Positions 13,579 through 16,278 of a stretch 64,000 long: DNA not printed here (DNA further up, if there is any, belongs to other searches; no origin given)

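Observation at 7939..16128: Cytoplasmic AAA+ ATPase carrying Ig-like domains, 12 bp upstream of a 1925-aa repetitive surface protein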

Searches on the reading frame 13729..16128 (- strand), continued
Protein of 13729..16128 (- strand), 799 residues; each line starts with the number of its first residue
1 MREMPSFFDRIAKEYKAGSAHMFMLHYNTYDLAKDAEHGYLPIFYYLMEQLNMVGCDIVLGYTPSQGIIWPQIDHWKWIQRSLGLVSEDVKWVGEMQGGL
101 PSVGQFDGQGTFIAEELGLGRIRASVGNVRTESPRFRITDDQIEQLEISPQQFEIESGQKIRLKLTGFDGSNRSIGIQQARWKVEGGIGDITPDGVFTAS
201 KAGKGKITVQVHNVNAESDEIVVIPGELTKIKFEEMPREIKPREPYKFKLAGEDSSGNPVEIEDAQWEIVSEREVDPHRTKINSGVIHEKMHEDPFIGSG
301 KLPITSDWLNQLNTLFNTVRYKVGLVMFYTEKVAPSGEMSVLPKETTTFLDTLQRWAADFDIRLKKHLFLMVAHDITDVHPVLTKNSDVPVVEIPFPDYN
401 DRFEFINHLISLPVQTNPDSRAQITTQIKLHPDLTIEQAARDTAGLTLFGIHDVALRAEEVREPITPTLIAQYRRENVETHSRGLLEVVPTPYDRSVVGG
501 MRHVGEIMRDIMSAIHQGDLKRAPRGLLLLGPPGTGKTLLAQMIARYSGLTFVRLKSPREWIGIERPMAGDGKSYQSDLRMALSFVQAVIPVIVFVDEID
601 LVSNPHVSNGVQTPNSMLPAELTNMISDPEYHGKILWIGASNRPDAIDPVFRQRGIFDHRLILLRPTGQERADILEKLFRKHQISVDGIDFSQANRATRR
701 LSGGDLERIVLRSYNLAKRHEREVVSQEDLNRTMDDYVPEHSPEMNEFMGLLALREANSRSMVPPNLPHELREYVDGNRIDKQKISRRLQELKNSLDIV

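Call 8: find_homologous_proteins(query=window:13729-16128:-)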
Query window:13729-16128:- (799 aa): 119 proteins with E <= 0.001 among 8000 candidates.
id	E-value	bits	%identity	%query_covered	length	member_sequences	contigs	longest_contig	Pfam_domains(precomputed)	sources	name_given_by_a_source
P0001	0.0e+0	1823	100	100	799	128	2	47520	PF00004.36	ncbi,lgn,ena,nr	ncbi:TPA: AAA family ATPase [Candidatus Poribacteria bacterium]|nr:AAA family ATPase [Candidatus Por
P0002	3.9e-268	910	52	98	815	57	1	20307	PF00004.36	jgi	-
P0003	4.6e-264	896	51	99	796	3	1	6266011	PF00004.36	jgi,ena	jgi:SpoVK/Ycf46/Vps4 family AAA+-type ATPase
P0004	6.1e-261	886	50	100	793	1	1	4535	PF00004.36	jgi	jgi:SpoVK/Ycf46/Vps4 family AAA+-type ATPase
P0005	1.1e-253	862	50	98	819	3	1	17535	PF00004.36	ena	-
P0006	2.5e-250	851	48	100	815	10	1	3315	PF00004.36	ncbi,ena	-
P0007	8.4e-248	842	47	98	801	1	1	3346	PF00004.36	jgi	jgi:transitional endoplasmic reticulum ATPase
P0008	1.3e-241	822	48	99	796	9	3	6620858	PF00004.36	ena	-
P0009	1.6e-239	815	47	99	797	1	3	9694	PF00004.36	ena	-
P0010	8.3e-239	813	48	99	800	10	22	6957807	PF00004.36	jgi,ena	jgi:SpoVK/Ycf46/Vps4 family AAA+-type ATPase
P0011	1.6e-237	808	47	99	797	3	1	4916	PF00004.36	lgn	-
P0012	7.8e-237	806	47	99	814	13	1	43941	PF00004.36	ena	-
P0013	5.0e-235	800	47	99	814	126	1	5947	PF00004.36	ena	-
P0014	2.2e-216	739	43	99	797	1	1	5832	PF00004.36,PF02368.25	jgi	-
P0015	3.0e-209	715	46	77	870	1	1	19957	PF00004.36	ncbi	-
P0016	9.5e-188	644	50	65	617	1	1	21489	PF00004.36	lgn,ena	-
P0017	4.7e-185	635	48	66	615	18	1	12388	PF00004.36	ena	-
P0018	4.0e-183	629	48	67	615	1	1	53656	PF00004.36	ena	-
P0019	2.1e-182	626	48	67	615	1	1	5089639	PF00004.36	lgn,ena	-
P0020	2.3e-181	623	48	67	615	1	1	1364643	PF00004.36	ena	-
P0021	2.4e-181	623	47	67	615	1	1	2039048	PF00004.36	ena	-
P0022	2.4e-181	623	48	67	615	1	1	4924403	PF00004.36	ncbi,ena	-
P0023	4.0e-181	622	47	66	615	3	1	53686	PF00004.36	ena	-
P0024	9.8e-181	621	47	66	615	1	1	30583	PF00004.36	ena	-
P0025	1.4e-180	620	48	66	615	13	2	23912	PF00004.36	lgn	-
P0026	1.5e-180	620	47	66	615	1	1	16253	PF00004.36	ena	-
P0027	1.9e-180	620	47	66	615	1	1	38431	PF00004.36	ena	-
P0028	1.9e-179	616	47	66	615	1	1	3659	PF00004.36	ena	-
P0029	3.4e-179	616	47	66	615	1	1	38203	PF00004.36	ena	-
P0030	4.4e-178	612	47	66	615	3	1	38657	PF00004.36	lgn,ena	-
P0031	2.0e-139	484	39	67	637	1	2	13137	PF00004.36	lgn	-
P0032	3.6e-139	483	40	67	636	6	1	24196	PF00004.36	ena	-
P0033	5.6e-136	473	41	64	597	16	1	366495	PF00004.36,PF07728.21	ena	-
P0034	3.1e-135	470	40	65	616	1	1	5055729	PF00004.36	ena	-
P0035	1.8e-134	468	39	67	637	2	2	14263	PF00004.36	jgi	-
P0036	6.1e-131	456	39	66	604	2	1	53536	PF00004.36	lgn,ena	-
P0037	1.1e-130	455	40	66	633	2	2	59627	PF00004.36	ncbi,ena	-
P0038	3.2e-91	325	32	21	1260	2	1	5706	PF02369.23,PF13620.13,PF02368.25,PF09134.17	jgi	jgi:uncharacterized cupredoxin-like copper-binding protein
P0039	3.3e-78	282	35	21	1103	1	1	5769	PF02369.23,PF02368.25,PF09134.17,PF00630.26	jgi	jgi:hypothetical protein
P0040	1.7e-35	140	30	23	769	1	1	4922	PF13173.13,PF02359.25,PF13671.13,PF00004.36,PF13401.13,PF13238.13,PF05673.20,PF07728.21,PF13191.13,PF07724.21,PF24883.3,PF13521.13,PF13481.13,PF06068.20,PF01443.25,PF05496.19,PF17862.8,PF03215.22,PF01695.24,PF02933.24,PF00005.34,PF07726.18,PF12775.14,PF02367.24,PF13207.13,PF00910.29,PF01078.28,PF207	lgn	-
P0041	2.4e-32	130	29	27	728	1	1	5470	PF13173.13,PF06745.20,PF02359.25,PF13671.13,PF00004.36,PF13401.13,PF07728.21,PF00931.29,PF13191.13,PF07724.21,PF24883.3,PF13521.13,PF25199.2,PF06068.20,PF05496.19,PF17862.8,PF01637.25,PF01695.24,PF00158.33,PF02933.24,PF00005.34,PF12775.14,PF02367.24,PF00910.29,PF01078.28,PF20720.4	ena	-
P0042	2.5e-32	130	29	27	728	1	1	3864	PF13173.13,PF06745.20,PF02359.25,PF13671.13,PF00004.36,PF13401.13,PF07728.21,PF00931.29,PF13191.13,PF07724.21,PF24883.3,PF13521.13,PF25199.2,PF06068.20,PF05496.19,PF17862.8,PF01637.25,PF01695.24,PF00158.33,PF02933.24,PF00005.34,PF12775.14,PF02367.24,PF00910.29,PF01078.28,PF20720.4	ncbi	-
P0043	3.4e-32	129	29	27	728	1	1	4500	PF13173.13,PF06745.20,PF02359.25,PF13671.13,PF00004.36,PF13401.13,PF07728.21,PF00931.29,PF13191.13,PF07724.21,PF24883.3,PF13521.13,PF25199.2,PF06068.20,PF05496.19,PF17862.8,PF01637.25,PF01695.24,PF00158.33,PF02933.24,PF00005.34,PF12775.14,PF02367.24,PF00910.29,PF01078.28,PF20720.4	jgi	-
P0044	6.2e-31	125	31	26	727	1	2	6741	PF13173.13,PF02359.25,PF13604.13,PF13671.13,PF00004.36,PF13401.13,PF13238.13,PF05673.20,PF07728.21,PF00931.29,PF13191.13,PF06414.19,PF07724.21,PF24883.3,PF05729.19,PF13521.13,PF09848.16,PF25199.2,PF13481.13,PF01057.24,PF06068.20,PF05496.19,PF17862.8,PF01695.24,PF00158.33,PF02933.24,PF23902.1,PF12775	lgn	-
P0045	2.0e-30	124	30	26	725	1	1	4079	PF13173.13,PF06745.20,PF02359.25,PF13671.13,PF00004.36,PF13401.13,PF13238.13,PF07728.21,PF00931.29,PF13191.13,PF06414.19,PF07724.21,PF24883.3,PF05729.19,PF13521.13,PF25199.2,PF13481.13,PF01057.24,PF06068.20,PF05496.19,PF17862.8,PF01695.24,PF00158.33,PF02933.24,PF12775.14,PF02367.24,PF00910.29,PF0107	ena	-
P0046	9.2e-27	111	27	28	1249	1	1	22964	PF13173.13,PF02359.25,PF13671.13,PF00004.36,PF13401.13,PF07728.21,PF13191.13,PF07724.21,PF24883.3,PF13521.13,PF06068.20,PF05496.19,PF17862.8,PF14890.12,PF00158.33,PF02933.24,PF23902.1,PF00005.34,PF07726.18,PF14528.12,PF13207.13,PF00910.29,PF01078.28,PF20720.4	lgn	-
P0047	2.1e-26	110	32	19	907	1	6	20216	PF13173.13,PF02359.25,PF13671.13,PF00004.36,PF13401.13,PF13238.13,PF07728.21,PF04851.22,PF13191.13,PF06414.19,PF00308.25,PF07724.21,PF24883.3,PF13521.13,PF25199.2,PF06068.20,PF05496.19,PF17862.8,PF01695.24,PF00158.33,PF02933.24,PF12775.14,PF00910.29,PF01078.28,PF20720.4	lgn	-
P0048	2.3e-26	110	29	27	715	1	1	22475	PF13173.13,PF02359.25,PF13671.13,PF00004.36,PF13401.13,PF13238.13,PF07728.21,PF00931.29,PF13191.13,PF06414.19,PF07724.21,PF24883.3,PF05729.19,PF13521.13,PF25199.2,PF01057.24,PF06068.20,PF01443.25,PF05496.19,PF17862.8,PF01637.25,PF01695.24,PF00158.33,PF02933.24,PF00005.34,PF02367.24,PF13207.13,PF0091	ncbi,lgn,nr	ncbi:MAG: CDC48 family AAA ATPase [Desulfobacteraceae bacterium]|nr:CDC48 family AAA ATPase [Desulfo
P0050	1.8e-13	67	27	17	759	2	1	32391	PF13173.13,PF02359.25,PF01443.25,PF13604.13,PF13245.13,PF13671.13,PF00004.36,PF13401.13,PF13238.13,PF05673.20,PF05496.19,PF17862.8,PF07728.21,PF13191.13,PF25201.1,PF24883.3,PF00005.34,PF07726.18,PF05729.19,PF02367.24,PF13521.13,PF00910.29,PF20720.4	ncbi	ncbi:MAG: hypothetical protein DCC49_08625, partial [Acidobacteria bacterium]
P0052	2.6e-11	60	26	31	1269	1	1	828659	PF07724.21,PF00004.36,PF17862.8,PF00439.31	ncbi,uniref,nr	ncbi:YTA7 [Candida pseudojiufengensis]|uniref:YTA7 n=1 Tax=Candida pseudojiufengensis TaxID=497109 R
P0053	3.3e-11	60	27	28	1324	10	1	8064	PF07724.21,PF00004.36,PF17862.8,PF00439.31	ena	-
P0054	6.4e-10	56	28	27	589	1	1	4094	PF00004.36,PF05496.19,PF17862.8,PF01434.25,PF07728.21,PF20720.4,PF13191.13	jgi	jgi:cell division protease FtsH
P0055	1.3e-9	55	30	22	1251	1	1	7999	PF13173.13,PF06068.20,PF13671.13,PF00004.36,PF13401.13,PF05496.19,PF07728.21,PF13191.13,PF06414.19,PF07724.21,PF00910.29,PF01434.25,PF20720.4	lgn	-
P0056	1.5e-9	55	31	28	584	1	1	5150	PF16450.12,PF00004.36,PF13191.13,PF17758.8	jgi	jgi:proteasome-associated ATPase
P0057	5.4e-9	53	33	23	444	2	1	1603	PF00004.36,PF17862.8,PF07728.21,PF13191.13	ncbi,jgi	jgi:hypothetical protein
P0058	2.5e-8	50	30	23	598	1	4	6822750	PF16450.12,PF00004.36,PF13191.13,PF17758.8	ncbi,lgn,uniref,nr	ncbi:proteasome ATPase [Actinoalloteichus sp. AHMU CJ021]|uniref:AAA ATPase forming ring-shaped comp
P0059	3.0e-8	50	27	27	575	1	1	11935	PF16450.12,PF00004.36,PF13191.13,PF17758.8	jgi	jgi:proteasome-associated ATPase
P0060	3.2e-8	50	26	30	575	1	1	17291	PF16450.12,PF00004.36,PF13191.13,PF17758.8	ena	-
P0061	3.5e-8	50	27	27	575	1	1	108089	PF16450.12,PF00004.36,PF13191.13,PF17758.8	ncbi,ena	-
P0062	4.0e-8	50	27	27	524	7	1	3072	PF16450.12,PF00004.36,PF13191.13,PF17758.8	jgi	-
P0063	4.6e-8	50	27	27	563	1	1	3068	PF16450.12,PF00004.36,PF13191.13,PF17758.8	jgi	jgi:proteasome-associated ATPase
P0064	4.9e-8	50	30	21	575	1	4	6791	PF16450.12,PF00004.36,PF13191.13,PF17758.8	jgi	jgi:proteasome-associated ATPase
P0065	4.9e-8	50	30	21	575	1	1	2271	PF16450.12,PF00004.36,PF13191.13,PF17758.8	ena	-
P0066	4.9e-8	50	30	21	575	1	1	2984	PF16450.12,PF00004.36,PF13191.13,PF17758.8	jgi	-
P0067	6.6e-8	49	30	21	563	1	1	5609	PF16450.12,PF00004.36,PF13191.13,PF17758.8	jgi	jgi:proteasome-associated ATPase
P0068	6.6e-8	49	30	21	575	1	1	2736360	PF16450.12,PF00004.36,PF13191.13,PF17758.8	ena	-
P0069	6.8e-8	49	28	29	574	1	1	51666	PF16450.12,PF00004.36,PF13191.13,PF17758.8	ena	-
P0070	6.9e-8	49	30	21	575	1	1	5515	PF16450.12,PF00004.36,PF13191.13,PF17758.8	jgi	jgi:proteasome-associated ATPase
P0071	6.9e-8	49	30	21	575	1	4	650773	PF16450.12,PF00004.36,PF13191.13,PF17758.8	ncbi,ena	-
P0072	7.3e-8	49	30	21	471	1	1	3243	PF16450.12,PF00004.36,PF13191.13,PF17758.8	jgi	jgi:proteasome-associated ATPase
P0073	8.8e-8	49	30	21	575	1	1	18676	PF16450.12,PF00004.36,PF13191.13,PF17758.8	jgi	-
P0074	8.8e-8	49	30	21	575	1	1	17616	PF16450.12,PF00004.36,PF13191.13,PF17758.8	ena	-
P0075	8.9e-8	49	29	22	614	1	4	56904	PF16450.12,PF00004.36,PF13191.13,PF17758.8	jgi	jgi:proteasome-associated ATPase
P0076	9.0e-8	49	30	21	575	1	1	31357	PF16450.12,PF00004.36,PF13191.13,PF17758.8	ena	-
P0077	9.0e-8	49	30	21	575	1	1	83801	PF03528.20,PF16450.12,PF00004.36,PF13191.13,PF17758.8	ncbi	ncbi:MAG: proteasome ATPase [Acidimicrobiia bacterium]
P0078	9.0e-8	49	30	21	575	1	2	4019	PF03528.20,PF16450.12,PF00004.36,PF13191.13,PF17758.8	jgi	jgi:proteasome-associated ATPase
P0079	1.0e-7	48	29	22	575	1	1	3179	PF16450.12,PF00004.36,PF13191.13,PF17758.8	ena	-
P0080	1.0e-7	48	30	21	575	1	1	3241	PF16450.12,PF00004.36,PF13191.13,PF17758.8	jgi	jgi:proteasome-associated ATPase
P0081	1.0e-7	48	30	21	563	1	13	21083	PF16450.12,PF00004.36,PF13191.13,PF17758.8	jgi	jgi:proteasome-associated ATPase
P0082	1.0e-7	48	30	21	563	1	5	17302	PF16450.12,PF00004.36,PF13191.13,PF17758.8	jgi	jgi:proteasome-associated ATPase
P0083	1.1e-7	48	30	21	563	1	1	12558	PF16450.12,PF00004.36,PF13191.13,PF17758.8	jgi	jgi:proteasome-associated ATPase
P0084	1.1e-7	48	30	21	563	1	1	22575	PF16450.12,PF00004.36,PF13191.13,PF17758.8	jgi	jgi:proteasome-associated ATPase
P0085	1.1e-7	48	30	21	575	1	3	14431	PF16450.12,PF00004.36,PF13191.13,PF17758.8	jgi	-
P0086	1.4e-7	48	30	21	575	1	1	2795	PF16450.12,PF00004.36,PF13191.13,PF17758.8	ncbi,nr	ncbi:MAG TPA: proteasome ATPase [Acidimicrobiia bacterium]|nr:proteasome ATPase [Acidimicrobiia bact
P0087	1.4e-7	48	28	21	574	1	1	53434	PF16450.12,PF00004.36,PF13191.13,PF17758.8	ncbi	-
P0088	1.5e-7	48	30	21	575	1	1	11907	PF16450.12,PF00004.36,PF13191.13,PF17758.8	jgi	-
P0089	1.6e-7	48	30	21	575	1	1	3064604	PF16450.12,PF00004.36,PF13191.13,PF17758.8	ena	-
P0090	1.7e-7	48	30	21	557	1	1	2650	PF16450.12,PF00004.36,PF13191.13,PF17758.8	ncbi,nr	ncbi:MAG TPA: proteasome ATPase, partial [Acidimicrobiia bacterium]|nr:proteasome ATPase [Acidimicro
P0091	1.7e-7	48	28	25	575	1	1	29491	PF16450.12,PF00004.36,PF13191.13,PF17758.8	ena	-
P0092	1.7e-7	48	30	21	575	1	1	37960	PF16450.12,PF00004.36,PF13191.13,PF17758.8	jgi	jgi:proteasome-associated ATPase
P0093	1.8e-7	48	30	21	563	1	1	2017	PF16450.12,PF00004.36,PF13191.13,PF17758.8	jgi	jgi:proteasome-associated ATPase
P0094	1.8e-7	48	30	21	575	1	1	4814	PF16450.12,PF00004.36,PF13191.13,PF17758.8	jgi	-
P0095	1.8e-7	48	30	21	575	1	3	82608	PF16450.12,PF00004.36,PF13191.13,PF17758.8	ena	-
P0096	1.9e-7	48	29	21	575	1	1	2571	PF16450.12,PF00004.36,PF13191.13,PF17758.8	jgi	jgi:proteasome-associated ATPase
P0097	1.9e-7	48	29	21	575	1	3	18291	PF16450.12,PF00004.36,PF13191.13,PF17758.8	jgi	-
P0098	2.4e-7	47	29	21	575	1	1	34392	PF16450.12,PF00004.36,PF13191.13,PF17758.8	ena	-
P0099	2.5e-7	47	29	21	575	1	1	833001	PF16450.12,PF00004.36,PF13191.13,PF17758.8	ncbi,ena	-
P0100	2.5e-7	47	29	21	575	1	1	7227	PF16450.12,PF00004.36,PF13191.13,PF17758.8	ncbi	-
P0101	2.5e-7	47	29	21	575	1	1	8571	PF16450.12,PF00004.36,PF13191.13,PF17758.8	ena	-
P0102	2.5e-7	47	29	21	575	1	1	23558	PF16450.12,PF00004.36,PF13191.13,PF17758.8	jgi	jgi:proteasome-associated ATPase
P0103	2.5e-7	47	29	21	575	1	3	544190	PF16450.12,PF00004.36,PF13191.13,PF17758.8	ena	-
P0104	2.6e-7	47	29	21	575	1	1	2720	PF16450.12,PF00004.36,PF13191.13,PF17758.8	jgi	jgi:proteasome-associated ATPase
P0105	2.7e-7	47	29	21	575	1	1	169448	PF16450.12,PF00004.36,PF13191.13,PF17758.8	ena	-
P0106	2.8e-7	47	29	21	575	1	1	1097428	PF16450.12,PF00004.36,PF13191.13,PF17758.8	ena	-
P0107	2.9e-7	47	29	21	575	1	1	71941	PF16450.12,PF00004.36,PF13191.13,PF17758.8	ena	-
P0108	3.4e-7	47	29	21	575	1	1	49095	PF16450.12,PF00004.36,PF13191.13,PF17758.8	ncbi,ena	-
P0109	3.7e-7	47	29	21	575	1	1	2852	PF16450.12,PF00004.36,PF13191.13,PF17758.8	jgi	-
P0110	3.7e-7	47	29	21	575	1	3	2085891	PF16450.12,PF00004.36,PF13191.13,PF17758.8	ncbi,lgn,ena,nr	ncbi:MAG TPA: proteasome ATPase [Acidimicrobiia bacterium]|nr:proteasome ATPase [Acidimicrobiia bact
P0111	3.7e-7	47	29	21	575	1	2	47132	PF16450.12,PF00004.36,PF13191.13,PF17758.8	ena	-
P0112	5.8e-7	46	29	21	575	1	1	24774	PF16450.12,PF00004.36,PF13191.13,PF17758.8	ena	-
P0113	5.8e-7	46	29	21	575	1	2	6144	PF16450.12,PF00004.36,PF13191.13,PF17758.8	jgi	jgi:proteasome-associated ATPase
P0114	5.8e-7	46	29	21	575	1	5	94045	PF16450.12,PF00004.36,PF13191.13,PF17758.8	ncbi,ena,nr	ncbi:MAG: ATPase central domain protein [Acidimicrobiia bacterium]|nr:ATPase central domain protein 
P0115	5.9e-7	46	25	23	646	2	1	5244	PF00004.36,PF17862.8,PF07728.21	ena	-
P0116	6.1e-7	46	30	21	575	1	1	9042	PF16450.12,PF00004.36,PF13191.13,PF17758.8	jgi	jgi:proteasome-associated ATPase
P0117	7.5e-6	42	30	18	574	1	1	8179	PF16450.12,PF00004.36,PF13191.13,PF17758.8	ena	-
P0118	1.3e-4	38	39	8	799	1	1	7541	PF16450.12,PF00004.36,PF13191.13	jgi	jgi:SpoVK/Ycf46/Vps4 family AAA+-type ATPase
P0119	6.3e-4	36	26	23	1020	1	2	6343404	PF00004.36,PF05496.19,PF17862.8,PF13191.13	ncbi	ncbi:hypothetical protein ACJ41O_008366 [Fusarium nematophilum]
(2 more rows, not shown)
